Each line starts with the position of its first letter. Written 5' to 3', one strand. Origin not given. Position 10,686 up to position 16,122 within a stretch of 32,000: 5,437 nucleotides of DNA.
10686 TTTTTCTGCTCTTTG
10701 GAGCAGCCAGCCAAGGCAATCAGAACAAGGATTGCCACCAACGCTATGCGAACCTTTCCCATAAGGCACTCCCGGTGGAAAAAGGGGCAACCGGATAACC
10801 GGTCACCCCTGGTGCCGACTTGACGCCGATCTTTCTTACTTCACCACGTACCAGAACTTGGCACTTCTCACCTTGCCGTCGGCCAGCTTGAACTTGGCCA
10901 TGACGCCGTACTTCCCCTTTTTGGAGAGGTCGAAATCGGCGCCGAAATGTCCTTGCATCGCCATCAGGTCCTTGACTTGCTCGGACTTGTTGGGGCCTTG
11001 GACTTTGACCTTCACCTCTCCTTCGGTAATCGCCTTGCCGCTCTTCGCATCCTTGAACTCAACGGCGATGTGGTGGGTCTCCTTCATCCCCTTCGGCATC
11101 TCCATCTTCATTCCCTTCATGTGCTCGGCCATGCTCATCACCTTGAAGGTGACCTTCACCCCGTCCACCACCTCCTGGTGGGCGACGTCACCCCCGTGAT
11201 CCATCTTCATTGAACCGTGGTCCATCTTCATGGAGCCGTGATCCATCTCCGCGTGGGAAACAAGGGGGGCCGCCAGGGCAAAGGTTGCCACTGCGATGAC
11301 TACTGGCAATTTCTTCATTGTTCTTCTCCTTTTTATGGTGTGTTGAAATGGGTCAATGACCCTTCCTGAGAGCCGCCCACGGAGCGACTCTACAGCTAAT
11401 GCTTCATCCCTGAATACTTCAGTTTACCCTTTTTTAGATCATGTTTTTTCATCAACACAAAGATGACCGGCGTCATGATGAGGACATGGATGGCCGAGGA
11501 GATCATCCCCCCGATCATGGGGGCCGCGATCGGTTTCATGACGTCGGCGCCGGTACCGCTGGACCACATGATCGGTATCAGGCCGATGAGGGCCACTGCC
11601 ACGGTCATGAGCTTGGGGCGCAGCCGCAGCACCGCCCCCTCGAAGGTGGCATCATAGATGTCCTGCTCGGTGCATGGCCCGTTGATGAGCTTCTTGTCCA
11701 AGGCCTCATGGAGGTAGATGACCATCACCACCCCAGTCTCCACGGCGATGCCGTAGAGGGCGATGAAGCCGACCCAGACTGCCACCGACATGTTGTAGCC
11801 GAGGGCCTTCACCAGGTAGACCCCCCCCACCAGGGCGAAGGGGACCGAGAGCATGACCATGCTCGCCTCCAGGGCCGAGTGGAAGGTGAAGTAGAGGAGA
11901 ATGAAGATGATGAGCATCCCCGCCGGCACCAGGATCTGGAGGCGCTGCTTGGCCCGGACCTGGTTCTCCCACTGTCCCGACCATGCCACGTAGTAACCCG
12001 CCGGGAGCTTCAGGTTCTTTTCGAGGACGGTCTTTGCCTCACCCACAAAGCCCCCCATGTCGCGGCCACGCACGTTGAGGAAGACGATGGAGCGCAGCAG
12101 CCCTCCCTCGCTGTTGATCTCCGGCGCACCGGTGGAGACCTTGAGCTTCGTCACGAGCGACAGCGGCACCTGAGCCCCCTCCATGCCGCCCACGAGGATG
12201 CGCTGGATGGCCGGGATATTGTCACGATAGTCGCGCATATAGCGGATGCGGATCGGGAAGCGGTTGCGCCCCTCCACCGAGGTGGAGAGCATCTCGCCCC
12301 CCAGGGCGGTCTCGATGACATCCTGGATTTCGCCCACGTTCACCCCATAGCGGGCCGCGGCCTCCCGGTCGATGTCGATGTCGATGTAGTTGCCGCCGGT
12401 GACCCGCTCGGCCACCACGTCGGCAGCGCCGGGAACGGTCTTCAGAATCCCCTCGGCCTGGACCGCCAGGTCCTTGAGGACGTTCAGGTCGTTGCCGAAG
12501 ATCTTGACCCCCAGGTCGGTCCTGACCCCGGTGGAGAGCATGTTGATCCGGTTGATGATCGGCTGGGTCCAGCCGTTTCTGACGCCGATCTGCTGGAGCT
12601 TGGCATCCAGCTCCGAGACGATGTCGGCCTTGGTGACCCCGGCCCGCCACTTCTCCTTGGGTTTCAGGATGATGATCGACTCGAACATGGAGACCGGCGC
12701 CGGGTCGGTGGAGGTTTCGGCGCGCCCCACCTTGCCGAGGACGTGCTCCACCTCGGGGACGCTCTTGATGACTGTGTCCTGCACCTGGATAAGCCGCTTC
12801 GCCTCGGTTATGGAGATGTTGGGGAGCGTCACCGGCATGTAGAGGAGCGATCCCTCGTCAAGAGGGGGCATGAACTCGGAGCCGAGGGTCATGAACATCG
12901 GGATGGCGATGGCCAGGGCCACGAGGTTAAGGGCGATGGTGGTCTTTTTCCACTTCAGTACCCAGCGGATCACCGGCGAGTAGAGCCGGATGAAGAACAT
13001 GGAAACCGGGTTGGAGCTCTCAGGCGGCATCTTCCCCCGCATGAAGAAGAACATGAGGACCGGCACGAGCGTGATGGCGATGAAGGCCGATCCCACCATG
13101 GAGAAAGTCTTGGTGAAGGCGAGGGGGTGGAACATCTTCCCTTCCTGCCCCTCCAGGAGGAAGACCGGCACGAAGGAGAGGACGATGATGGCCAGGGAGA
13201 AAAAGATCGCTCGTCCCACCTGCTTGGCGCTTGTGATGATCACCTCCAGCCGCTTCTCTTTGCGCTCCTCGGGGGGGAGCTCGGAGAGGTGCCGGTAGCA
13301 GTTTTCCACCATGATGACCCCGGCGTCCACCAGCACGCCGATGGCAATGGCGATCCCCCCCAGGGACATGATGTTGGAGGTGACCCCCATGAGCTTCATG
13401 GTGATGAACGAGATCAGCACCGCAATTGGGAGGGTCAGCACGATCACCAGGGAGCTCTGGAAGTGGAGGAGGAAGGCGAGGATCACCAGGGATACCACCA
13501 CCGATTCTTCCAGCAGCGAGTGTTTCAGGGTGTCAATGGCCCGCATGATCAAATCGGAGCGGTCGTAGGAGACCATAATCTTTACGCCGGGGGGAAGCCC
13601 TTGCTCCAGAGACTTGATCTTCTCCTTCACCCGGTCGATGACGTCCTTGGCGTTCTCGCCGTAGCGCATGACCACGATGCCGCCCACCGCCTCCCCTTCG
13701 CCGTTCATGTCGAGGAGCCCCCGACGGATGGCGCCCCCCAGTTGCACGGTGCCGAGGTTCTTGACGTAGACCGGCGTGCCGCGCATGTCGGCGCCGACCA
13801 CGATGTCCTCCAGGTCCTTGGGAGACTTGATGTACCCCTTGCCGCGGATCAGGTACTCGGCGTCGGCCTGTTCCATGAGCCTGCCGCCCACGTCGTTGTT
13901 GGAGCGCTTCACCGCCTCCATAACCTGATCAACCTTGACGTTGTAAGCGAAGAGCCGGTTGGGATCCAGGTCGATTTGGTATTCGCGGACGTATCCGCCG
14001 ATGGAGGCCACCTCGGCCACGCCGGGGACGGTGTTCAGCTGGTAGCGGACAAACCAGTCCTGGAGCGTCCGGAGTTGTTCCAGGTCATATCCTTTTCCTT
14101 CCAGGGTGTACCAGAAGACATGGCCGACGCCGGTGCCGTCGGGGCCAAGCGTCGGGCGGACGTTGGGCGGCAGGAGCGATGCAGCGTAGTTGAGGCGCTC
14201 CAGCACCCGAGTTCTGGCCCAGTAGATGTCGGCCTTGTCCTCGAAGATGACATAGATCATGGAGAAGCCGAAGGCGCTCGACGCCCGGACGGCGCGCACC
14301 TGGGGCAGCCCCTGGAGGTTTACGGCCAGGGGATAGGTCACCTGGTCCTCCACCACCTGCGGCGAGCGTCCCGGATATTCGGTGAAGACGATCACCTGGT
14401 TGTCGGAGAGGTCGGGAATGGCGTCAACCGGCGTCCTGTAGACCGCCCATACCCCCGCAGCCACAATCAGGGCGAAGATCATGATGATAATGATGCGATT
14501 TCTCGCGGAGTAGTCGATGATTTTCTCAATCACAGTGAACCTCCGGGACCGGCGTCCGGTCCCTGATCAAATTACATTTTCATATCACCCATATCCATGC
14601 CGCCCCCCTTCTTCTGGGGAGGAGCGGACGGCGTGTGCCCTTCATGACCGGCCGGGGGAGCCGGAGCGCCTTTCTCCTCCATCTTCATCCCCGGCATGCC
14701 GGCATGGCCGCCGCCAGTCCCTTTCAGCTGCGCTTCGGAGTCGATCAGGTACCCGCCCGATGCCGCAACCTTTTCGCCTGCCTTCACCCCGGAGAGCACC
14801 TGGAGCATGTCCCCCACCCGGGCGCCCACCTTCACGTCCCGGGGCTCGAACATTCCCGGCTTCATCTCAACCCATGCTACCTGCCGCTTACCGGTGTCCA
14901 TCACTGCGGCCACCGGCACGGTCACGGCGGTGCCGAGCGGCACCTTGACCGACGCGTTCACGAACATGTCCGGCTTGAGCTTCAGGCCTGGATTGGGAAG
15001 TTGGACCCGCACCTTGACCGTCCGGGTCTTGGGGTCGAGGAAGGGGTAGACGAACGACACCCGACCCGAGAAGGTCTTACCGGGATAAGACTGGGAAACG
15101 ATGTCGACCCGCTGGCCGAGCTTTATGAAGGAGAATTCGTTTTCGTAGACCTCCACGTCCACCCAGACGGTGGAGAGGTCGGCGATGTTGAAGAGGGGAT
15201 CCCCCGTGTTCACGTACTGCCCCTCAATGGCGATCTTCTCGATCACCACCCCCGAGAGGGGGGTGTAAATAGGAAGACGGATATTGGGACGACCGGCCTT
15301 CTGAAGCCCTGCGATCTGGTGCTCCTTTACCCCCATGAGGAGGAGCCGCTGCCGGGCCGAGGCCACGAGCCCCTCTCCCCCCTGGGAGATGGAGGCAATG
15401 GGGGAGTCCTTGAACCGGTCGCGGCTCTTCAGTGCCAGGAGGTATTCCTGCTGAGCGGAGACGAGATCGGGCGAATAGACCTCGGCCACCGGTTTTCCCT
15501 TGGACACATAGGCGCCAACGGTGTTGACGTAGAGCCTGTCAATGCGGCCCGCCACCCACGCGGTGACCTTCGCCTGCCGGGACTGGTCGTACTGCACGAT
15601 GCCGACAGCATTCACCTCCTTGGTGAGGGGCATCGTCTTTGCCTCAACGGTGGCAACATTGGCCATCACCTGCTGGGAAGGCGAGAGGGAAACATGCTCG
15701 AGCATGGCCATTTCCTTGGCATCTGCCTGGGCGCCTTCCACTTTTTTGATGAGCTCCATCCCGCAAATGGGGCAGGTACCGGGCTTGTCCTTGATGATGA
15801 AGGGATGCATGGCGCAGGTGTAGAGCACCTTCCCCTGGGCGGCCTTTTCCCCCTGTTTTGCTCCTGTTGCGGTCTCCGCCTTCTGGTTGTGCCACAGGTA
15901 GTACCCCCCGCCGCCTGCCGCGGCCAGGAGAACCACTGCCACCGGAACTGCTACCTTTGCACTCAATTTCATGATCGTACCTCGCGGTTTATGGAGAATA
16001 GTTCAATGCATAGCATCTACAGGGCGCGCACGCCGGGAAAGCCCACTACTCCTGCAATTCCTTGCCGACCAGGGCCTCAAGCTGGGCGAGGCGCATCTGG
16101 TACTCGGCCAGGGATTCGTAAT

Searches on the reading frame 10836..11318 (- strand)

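Call 18: search_protein_families(library=pfam, proteins=[window:10836-11318:-], max_evalue=0.001)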
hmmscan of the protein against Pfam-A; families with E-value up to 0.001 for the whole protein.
window:10836-11318:- (160 aa): 0 families

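Call 54: search_protein_families(library=pfam, proteins=[window:10836-11318:-], max_evalue=0.1)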
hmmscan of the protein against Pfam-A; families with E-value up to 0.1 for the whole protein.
window:10836-11318:- (160 aa): 2 families
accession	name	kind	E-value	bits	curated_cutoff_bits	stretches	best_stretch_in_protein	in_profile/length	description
PF13115.11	YtkA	-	0.013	16.5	25.9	1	75-140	14-83/85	YtkA-like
PF01556.23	DnaJ_C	-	0.065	13.7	26.6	1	45-108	7-72/152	DnaJ C terminal domain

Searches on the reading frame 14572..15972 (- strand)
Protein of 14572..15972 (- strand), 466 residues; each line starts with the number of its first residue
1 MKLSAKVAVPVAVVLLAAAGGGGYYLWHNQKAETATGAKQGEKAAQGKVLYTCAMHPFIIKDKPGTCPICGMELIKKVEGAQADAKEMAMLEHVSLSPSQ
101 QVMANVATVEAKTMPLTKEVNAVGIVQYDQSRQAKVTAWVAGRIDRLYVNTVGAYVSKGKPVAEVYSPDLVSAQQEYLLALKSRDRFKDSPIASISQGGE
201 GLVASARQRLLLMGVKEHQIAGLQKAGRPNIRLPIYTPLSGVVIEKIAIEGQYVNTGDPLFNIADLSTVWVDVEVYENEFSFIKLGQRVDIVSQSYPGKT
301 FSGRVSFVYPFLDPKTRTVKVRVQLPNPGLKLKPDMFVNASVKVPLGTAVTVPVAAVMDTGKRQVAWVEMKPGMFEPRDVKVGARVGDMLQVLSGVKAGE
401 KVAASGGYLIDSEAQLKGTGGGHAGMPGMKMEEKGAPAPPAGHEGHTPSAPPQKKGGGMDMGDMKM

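Call 18: search_protein_families(library=pfam, proteins=[window:14572-15972:-], max_evalue=0.001)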
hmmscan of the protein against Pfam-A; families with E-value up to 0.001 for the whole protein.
window:14572-15972:- (466 aa): 6 families
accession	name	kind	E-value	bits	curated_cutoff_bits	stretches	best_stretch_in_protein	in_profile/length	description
PF16576.10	HlyD_D23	-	7.3e-83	277.5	30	1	116-338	2-214/214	Barrel-sandwich domain of CusB or HlyD membrane-fusion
PF13437.12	HlyD_3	-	1.4e-22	80.9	22.2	1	235-334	2-105/106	HlyD family secretion protein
PF19335.5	HMBD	-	1.1e-11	44.9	23.6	1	51-77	2-28/28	Heavy metal binding domain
PF00529.27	CusB_dom_1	-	1.7e-06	28.6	26.5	1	56-403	12-88/89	Cation efflux system protein CusB domain 1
PF16572.11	HlyD_D4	-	0.00023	21.4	26.4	0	163-227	2-53/55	Long alpha hairpin domain of cation efflux system protein, CusB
PF13533.13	Biotin_lipoyl_2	-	0.00087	19.5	29.8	0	249-262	16-30/32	Biotin-lipoyl like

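Call 70: search_protein_families(library=ncbifam, proteins=[window:14572-15972:-], max_evalue=0.001)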
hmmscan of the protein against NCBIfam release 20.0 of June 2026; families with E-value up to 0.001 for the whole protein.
window:14572-15972:- (466 aa): 18 families
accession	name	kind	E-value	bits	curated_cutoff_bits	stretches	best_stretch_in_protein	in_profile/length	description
TIGR00999.1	8a0102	subfamily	8.7e-47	159.5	319.3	1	223-410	81-270/271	CzcB/NccB family metal efflux transporter periplasmic adaptor subunit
NF007303.0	PRK09783.1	subfamily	1.6e-43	148.7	390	1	23-419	25-401/414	copper/silver efflux system membrane fusion protein CusB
TIGR01730.1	RND_mfp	subfamily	4.2e-38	131.1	94.9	1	234-406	136-309/322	efflux RND transporter periplasmic adaptor subunit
NF045680.1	DiMtlExpIhpB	equivalog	1.1e-32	113.4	450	1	236-414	141-318/326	divalent metal ion exporter adaptor subunit IhpB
NF008606.0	PRK11578.1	equivalog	1.2e-14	54.2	342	1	235-405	186-363/371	macrolide transporter subunit MacA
TIGR00998.1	8a0101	subfamily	3.2e-12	46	390.8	1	234-306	206-279/334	EmrA/EmrK family multidrug efflux transporter periplasmic adaptor subunit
NF007132.1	PRK09578.1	equivalog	2.9e-11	42.7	512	1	302-419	258-376/396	MexX/AxyX family multidrug efflux RND transporter periplasmic adaptor subunit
NF002939.0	PRK03598.1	equivalog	9.3e-10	38.2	393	1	236-313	208-285/332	secretion protein HlyD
NF008589.1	PRK11556.1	equivalog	6.1e-09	35.3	391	1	311-406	279-375/392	MdtA/MuxA family multidrug efflux RND transporter periplasmic adaptor subunit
NF007362.0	PRK09859.1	equivalog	4.6e-08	32.6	738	1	302-407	253-360/385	multidrug transporter subunit MdtE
NF033138.2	RND-peri-MexC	equivalog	8e-08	31.8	625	1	303-408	254-361/375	MexC family multidrug efflux RND transporter periplasmic adaptor subunit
TIGR02971.1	heterocyst_DevB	subfamily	1.3e-07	31.3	129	1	235-309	207-279/327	ABC exporter membrane fusion protein, DevB family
NF033834.1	RND_adapt_MexA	exception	4.1e-07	29.4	750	1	300-417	240-359/373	multidrug efflux RND transporter periplasmic adaptor subunit MexA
TIGR01843.1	type_I_hlyD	subfamily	8.5e-07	28.3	208.65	1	94-165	235-302/422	HlyD family type I secretion periplasmic adaptor subunit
NF011604.1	PRK15030.1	equivalog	1.3e-06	27.7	765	1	288-417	243-374/397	multidrug efflux RND transporter periplasmic adaptor subunit AcrA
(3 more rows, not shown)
